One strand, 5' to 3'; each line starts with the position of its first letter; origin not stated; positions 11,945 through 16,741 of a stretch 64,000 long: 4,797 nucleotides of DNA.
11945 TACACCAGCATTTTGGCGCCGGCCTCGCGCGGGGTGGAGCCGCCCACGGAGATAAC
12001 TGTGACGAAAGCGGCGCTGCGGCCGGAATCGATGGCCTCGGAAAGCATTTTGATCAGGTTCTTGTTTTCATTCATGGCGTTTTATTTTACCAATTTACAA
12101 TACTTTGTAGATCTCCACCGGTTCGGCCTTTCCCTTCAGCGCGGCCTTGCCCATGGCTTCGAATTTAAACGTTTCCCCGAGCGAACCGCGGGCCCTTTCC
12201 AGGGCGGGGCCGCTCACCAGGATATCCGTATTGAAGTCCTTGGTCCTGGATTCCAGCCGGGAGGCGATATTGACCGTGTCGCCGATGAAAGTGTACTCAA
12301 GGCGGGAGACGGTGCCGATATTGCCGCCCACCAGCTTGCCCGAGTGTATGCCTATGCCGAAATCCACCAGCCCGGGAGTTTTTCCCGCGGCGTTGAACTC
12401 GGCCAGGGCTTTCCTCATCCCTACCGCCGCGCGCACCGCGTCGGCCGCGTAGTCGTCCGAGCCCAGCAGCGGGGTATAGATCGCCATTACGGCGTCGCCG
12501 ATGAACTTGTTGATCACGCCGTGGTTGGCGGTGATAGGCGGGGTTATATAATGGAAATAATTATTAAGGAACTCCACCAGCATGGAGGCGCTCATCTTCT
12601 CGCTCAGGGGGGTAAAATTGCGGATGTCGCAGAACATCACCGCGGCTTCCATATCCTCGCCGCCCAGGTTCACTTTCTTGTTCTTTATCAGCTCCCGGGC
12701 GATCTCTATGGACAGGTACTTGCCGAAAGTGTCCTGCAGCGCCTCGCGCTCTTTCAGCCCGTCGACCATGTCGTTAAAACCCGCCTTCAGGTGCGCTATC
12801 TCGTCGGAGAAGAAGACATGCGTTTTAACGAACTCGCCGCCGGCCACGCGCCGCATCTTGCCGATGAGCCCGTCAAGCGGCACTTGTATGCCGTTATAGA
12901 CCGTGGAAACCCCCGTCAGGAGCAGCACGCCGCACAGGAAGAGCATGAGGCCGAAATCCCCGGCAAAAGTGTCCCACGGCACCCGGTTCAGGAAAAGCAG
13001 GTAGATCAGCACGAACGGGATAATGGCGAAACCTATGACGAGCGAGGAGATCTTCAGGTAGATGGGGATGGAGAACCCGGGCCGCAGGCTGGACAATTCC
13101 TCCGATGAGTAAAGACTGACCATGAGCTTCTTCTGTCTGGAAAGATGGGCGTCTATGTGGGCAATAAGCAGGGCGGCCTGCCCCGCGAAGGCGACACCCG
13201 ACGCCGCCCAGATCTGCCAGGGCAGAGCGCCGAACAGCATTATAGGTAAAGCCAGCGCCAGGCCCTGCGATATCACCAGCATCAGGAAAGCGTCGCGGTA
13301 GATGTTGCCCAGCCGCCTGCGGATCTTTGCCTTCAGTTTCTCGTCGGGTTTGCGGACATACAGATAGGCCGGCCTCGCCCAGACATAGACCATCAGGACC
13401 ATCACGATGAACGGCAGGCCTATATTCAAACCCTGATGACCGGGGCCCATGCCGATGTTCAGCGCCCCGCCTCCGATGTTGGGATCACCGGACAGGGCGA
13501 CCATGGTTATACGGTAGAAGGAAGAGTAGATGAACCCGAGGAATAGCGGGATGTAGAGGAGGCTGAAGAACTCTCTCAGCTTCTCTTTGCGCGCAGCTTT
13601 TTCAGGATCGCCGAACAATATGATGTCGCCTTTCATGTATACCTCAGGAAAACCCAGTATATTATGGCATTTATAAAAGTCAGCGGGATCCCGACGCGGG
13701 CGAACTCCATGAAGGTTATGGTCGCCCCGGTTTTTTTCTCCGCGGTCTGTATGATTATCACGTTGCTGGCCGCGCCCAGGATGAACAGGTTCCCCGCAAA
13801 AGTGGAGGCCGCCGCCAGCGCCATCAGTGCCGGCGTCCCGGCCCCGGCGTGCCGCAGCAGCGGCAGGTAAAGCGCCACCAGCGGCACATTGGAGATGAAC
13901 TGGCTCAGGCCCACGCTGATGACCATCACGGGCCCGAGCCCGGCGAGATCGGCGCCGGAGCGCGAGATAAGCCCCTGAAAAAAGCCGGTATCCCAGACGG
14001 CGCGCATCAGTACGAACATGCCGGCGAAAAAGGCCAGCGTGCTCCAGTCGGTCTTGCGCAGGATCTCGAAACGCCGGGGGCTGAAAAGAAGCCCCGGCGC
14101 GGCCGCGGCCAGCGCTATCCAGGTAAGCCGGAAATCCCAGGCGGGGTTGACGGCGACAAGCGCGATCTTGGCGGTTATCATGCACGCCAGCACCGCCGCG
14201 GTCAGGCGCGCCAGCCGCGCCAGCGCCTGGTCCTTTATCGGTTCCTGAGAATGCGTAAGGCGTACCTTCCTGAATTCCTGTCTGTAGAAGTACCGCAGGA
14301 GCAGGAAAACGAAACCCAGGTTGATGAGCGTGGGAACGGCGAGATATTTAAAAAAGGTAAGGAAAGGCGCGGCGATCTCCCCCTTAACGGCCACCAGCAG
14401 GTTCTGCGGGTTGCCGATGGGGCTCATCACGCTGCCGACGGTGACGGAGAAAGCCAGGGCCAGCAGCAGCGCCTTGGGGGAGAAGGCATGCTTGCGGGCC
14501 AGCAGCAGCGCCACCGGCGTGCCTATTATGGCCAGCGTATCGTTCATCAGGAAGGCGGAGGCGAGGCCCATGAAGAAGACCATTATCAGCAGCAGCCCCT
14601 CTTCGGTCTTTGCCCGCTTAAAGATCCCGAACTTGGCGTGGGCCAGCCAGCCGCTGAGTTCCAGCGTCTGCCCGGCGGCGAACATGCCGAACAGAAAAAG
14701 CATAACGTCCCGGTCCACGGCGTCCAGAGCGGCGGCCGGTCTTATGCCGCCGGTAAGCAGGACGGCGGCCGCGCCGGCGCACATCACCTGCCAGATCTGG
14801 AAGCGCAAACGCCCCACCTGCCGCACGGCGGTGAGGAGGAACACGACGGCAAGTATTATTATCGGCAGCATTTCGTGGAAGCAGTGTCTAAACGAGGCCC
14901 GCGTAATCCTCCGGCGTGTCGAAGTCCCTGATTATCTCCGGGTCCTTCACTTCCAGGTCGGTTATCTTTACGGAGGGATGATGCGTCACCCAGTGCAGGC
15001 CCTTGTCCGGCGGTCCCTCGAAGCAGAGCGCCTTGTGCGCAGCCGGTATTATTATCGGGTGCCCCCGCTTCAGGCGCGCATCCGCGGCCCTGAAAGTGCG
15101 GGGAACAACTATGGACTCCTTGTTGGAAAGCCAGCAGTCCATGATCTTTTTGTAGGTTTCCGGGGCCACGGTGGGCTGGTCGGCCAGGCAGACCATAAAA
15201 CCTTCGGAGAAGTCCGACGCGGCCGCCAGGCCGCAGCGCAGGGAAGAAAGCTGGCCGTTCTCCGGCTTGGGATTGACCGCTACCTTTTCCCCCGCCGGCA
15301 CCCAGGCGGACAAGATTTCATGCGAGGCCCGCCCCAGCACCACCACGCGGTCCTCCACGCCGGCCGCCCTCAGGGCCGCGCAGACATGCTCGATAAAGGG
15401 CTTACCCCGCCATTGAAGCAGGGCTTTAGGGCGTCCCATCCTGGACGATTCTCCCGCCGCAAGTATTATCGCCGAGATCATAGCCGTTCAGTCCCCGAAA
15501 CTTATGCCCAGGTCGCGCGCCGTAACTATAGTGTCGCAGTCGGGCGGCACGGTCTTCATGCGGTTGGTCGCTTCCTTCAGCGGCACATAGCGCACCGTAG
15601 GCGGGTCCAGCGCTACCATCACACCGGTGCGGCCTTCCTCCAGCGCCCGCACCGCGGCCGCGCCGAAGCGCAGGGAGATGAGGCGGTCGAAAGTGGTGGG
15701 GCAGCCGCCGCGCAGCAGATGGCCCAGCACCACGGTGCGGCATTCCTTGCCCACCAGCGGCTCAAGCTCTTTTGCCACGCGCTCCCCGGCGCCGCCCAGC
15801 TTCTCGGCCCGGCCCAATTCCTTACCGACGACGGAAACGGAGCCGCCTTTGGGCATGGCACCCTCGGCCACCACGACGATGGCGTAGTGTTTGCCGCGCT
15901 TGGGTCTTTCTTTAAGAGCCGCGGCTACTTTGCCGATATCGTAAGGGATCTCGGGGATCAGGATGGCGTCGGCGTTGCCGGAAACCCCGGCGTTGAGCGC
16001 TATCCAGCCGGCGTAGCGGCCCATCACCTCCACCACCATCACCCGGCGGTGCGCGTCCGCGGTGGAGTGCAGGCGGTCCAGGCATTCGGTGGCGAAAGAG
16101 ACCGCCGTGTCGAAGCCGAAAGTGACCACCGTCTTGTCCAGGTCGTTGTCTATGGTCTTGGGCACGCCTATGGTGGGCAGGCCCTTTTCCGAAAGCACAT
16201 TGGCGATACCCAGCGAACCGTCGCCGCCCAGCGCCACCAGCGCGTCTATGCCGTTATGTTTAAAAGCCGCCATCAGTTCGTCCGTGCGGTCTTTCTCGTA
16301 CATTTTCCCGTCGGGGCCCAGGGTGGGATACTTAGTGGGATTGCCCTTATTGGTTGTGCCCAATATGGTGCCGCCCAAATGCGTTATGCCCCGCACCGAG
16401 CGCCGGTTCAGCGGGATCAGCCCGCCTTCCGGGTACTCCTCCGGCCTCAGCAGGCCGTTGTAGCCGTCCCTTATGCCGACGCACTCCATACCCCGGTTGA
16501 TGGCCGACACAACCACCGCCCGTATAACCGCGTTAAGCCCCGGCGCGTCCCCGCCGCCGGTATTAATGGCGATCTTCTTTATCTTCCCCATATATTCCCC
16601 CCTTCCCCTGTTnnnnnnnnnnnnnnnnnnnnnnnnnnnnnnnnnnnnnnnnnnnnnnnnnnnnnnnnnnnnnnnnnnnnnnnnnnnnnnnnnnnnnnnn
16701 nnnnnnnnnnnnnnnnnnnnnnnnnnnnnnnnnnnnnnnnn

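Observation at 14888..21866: Purine-ring module: MocA, 8-oxoguanine-deaminase-like amidohydrolase, and divergent DPD-like reductase + SsnA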

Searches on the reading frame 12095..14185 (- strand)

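Call 5: search_protein_families(library=ncbifam, proteins=[window:12095-14185:-], max_evalue=0.00001)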
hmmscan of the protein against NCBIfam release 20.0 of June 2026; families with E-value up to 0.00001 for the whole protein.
window:12095-14185:- (696 aa): 0 families

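Call 7: search_protein_families(library=pfam, proteins=[window:12095-14185:-], max_evalue=0.00001)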
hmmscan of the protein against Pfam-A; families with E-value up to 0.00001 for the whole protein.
window:12095-14185:- (696 aa): 1 family
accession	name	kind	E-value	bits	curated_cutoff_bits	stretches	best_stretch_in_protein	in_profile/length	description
PF00211.25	Guanylate_cyc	-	6.5e-21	75.2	21.9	1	513-688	8-175/183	Adenylate and Guanylate cyclase catalytic domain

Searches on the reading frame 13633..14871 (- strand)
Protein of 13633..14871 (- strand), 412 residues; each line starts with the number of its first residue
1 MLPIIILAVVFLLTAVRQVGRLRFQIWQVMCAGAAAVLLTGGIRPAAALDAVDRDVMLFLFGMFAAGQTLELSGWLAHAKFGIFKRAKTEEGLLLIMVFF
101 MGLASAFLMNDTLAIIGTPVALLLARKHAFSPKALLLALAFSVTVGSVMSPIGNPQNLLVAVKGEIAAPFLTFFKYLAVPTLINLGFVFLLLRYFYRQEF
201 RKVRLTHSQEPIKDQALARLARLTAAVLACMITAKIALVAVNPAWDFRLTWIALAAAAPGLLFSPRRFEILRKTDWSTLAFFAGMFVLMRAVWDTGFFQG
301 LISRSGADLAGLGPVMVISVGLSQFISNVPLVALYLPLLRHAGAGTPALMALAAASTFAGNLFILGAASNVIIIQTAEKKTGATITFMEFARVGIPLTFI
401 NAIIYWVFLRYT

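Call 4: search_protein_families(library=pfam, proteins=[window:13633-14871:-])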
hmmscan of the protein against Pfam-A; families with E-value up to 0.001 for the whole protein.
window:13633-14871:- (412 aa): 3 families
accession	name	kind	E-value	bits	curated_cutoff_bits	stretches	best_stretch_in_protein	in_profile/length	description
PF03600.22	CitMHS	-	1.5e-46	159.5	31.9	1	25-343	10-318/336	Citrate transporter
PF07854.18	DUF1646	-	2.1e-05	24.5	21.4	0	93-213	102-222/347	Protein of unknown function (DUF1646)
PF00939.25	Na_sulph_symp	-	0.00093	18.7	27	0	170-407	215-460/472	Sodium:sulfate symporter transmembrane region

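Call 59: search_protein_families(library=ncbifam, proteins=[window:13633-14871:-], max_evalue=1e-10)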
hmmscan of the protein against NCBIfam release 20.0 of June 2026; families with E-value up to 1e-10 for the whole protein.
window:13633-14871:- (412 aa): 1 family
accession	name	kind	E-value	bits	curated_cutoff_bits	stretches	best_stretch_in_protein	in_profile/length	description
TIGR00785.1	dass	subfamily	1.9e-15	56.5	198.6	1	40-344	50-376/444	DASS family sodium-coupled anion symporter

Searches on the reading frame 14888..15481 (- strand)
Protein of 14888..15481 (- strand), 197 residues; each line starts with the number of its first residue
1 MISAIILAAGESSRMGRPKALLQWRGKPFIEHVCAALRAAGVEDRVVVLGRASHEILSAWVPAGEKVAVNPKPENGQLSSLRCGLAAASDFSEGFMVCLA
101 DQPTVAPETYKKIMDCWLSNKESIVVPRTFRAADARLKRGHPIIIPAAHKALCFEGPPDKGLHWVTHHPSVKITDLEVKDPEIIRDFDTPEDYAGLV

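Call 4: search_protein_families(library=pfam, proteins=[window:14888-15481:-])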
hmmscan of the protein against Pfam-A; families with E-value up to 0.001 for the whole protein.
window:14888-15481:- (197 aa): 3 families
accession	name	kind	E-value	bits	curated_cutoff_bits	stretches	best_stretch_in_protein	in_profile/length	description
PF12804.13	NTP_transf_3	-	1.3e-33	116.9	27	1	4-151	1-139/160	MobA-like NTP transferase domain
PF02348.25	CTP_transf_3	-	2.4e-05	24.7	22.6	1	4-122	2-119/217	Cytidylyltransferase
PF01128.25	IspD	-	3.1e-05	24.3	27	1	3-55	2-56/221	2-C-methyl-D-erythritol 4-phosphate cytidylyltransferase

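Call 5: search_protein_families(library=ncbifam, proteins=[window:14888-15481:-], max_evalue=0.00001)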
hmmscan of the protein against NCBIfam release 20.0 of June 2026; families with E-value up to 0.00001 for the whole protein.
window:14888-15481:- (197 aa): 24 families
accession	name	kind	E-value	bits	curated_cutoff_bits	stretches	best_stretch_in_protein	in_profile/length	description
TIGR03310.1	matur_MocA_YgfJ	equivalog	2.6e-41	141.7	186.45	1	3-194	1-186/188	molybdenum cofactor cytidylyltransferase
NF045665.1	NTPtran_DVU1551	equivalog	1.4e-38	132.9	315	1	2-196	1-189/359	DVU_1551 family NTP transferase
NF045782.1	NicBOxredNboR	equivalog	1.7e-24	86.7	260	1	3-192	10-201/206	nicotine blue oxidoreductase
TIGR03202.1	pucB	equivalog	1.2e-13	51.2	235.05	1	3-193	2-192/192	xanthine dehydrogenase accessory protein PucB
NF010933.0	PRK14353.1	equivalog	1.2e-12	47.2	505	1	3-135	7-140/453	bifunctional UDP-N-acetylglucosamine diphosphorylase/glucosamine-1-phosphate N-acetyltransferase GlmU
NF001457.0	PRK00317.1-3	equivalog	1.5e-12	47.4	164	1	2-128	2-124/200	molybdenum cofactor guanylyltransferase MobA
NF002741.0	PRK02726.1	equivalog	3.4e-12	46.4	179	1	2-122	8-119/200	molybdenum cofactor guanylyltransferase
NF011056.0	PRK14489.1-1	equivalog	1.3e-11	44.3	379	1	2-129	6-123/363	bifunctional molybdenum cofactor guanylyltransferase MobA/molybdopterin-guanine dinucleotide biosynthesis adaptor protein MobB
NF053639.1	Mfer334_fam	equivalog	2.2e-11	44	260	1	3-122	1-131/209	pseudomurein biosynthesis protein PmurB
TIGR02665.1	molyb_mobA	equivalog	3.9e-11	43.3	151.85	1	2-133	1-124/186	molybdenum cofactor guanylyltransferase MobA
NF010932.0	PRK14352.1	equivalog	2.8e-10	39.4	611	1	3-126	8-135/488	bifunctional UDP-N-acetylglucosamine diphosphorylase/glucosamine-1-phosphate N-acetyltransferase GlmU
NF010935.0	PRK14355.1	equivalog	3.9e-10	38.9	718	1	2-126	4-130/459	bifunctional UDP-N-acetylglucosamine diphosphorylase/glucosamine-1-phosphate N-acetyltransferase GlmU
NF010934.1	PRK14354.1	equivalog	8.4e-10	37.7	450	1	4-125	2-123/447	bifunctional UDP-N-acetylglucosamine diphosphorylase/glucosamine-1-phosphate N-acetyltransferase GlmU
TIGR01173.1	glmU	equivalog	4.2e-09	35.7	366.85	1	3-118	2-118/452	bifunctional UDP-N-acetylglucosamine diphosphorylase/glucosamine-1-phosphate N-acetyltransferase GlmU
NF041313.1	UDPGP_AglF_Halo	equivalog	1.5e-08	34.4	400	1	3-101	2-105/234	UTP--glucose-1-phosphate uridylyltransferase AglF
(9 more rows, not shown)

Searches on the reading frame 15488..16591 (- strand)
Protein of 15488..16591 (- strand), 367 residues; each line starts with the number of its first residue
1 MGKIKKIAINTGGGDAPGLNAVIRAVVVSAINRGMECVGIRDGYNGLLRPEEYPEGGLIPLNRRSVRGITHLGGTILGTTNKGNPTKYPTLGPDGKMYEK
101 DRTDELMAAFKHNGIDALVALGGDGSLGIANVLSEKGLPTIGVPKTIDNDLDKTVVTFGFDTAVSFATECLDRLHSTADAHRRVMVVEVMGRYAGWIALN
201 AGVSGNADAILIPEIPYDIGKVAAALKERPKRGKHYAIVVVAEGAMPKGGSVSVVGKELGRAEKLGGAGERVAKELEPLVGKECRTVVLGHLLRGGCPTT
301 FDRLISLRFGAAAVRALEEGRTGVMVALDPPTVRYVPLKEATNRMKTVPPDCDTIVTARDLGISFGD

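Call 4: search_protein_families(library=pfam, proteins=[window:15488-16591:-])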
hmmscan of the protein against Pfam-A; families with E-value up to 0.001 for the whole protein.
window:15488-16591:- (367 aa): 2 families
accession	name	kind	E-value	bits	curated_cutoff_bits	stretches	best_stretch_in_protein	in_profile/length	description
PF00365.25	PFK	-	4.9e-98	328.3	30.9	1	6-317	1-277/277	Phosphofructokinase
PF01513.26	NAD_kinase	-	0.00095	19.9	25.5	0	99-144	59-103/130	ATP-NAD kinase N-terminal domain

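Call 5: search_protein_families(library=ncbifam, proteins=[window:15488-16591:-], max_evalue=0.00001)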
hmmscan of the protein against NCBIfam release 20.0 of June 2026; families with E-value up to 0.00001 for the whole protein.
window:15488-16591:- (367 aa): 11 families
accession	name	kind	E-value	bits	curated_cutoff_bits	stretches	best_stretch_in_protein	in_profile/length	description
TIGR02483.1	PFK_mixed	subfamily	9e-122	406.2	430.55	1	6-341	1-324/325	phosphofructokinase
NF002872.1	PRK03202.1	subfamily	9.7e-108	360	253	1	5-361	1-321/323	ATP-dependent 6-phosphofructokinase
NF010674.0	PRK14071.1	equivalog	1.3e-107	359.8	544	1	1-367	1-360/360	ATP-dependent 6-phosphofructokinase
TIGR02482.1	PFKA_ATP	equivalog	2.3e-77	260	371.35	1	6-341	1-300/301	6-phosphofructokinase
TIGR02478.1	6PF1K_euk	equivalog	8.6e-60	202.7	708.4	2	138-350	141-345/744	6-phosphofructokinase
NF005301.0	PRK06830.1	equivalog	1.5e-45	155.5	400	1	6-352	83-426/445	ATP-dependent 6-phosphofructokinase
NF041103.1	PFKA_PPi_Ttgales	equivalog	5.7e-45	154.1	550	1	7-344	1-349/407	diphosphate--fructose-6-phosphate 1-phosphotransferase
NF010675.0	PRK14072.1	subfamily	2.1e-35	122.3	273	1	6-349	5-363/416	diphosphate--fructose-6-phosphate 1-phosphotransferase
NF005482.0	PRK07085.1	subfamily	1.8e-23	82.9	446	1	4-245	73-315/558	diphosphate--fructose-6-phosphate 1-phosphotransferase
TIGR02477.1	PFKA_PPi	equivalog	8.5e-20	70.7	587.95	1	98-245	145-309/539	diphosphate--fructose-6-phosphate 1-phosphotransferase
NF005121.0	PRK06555.1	equivalog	2.5e-16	59.5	395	1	4-200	3-205/404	pyrophosphate--fructose-6-phosphate 1-phosphotransferase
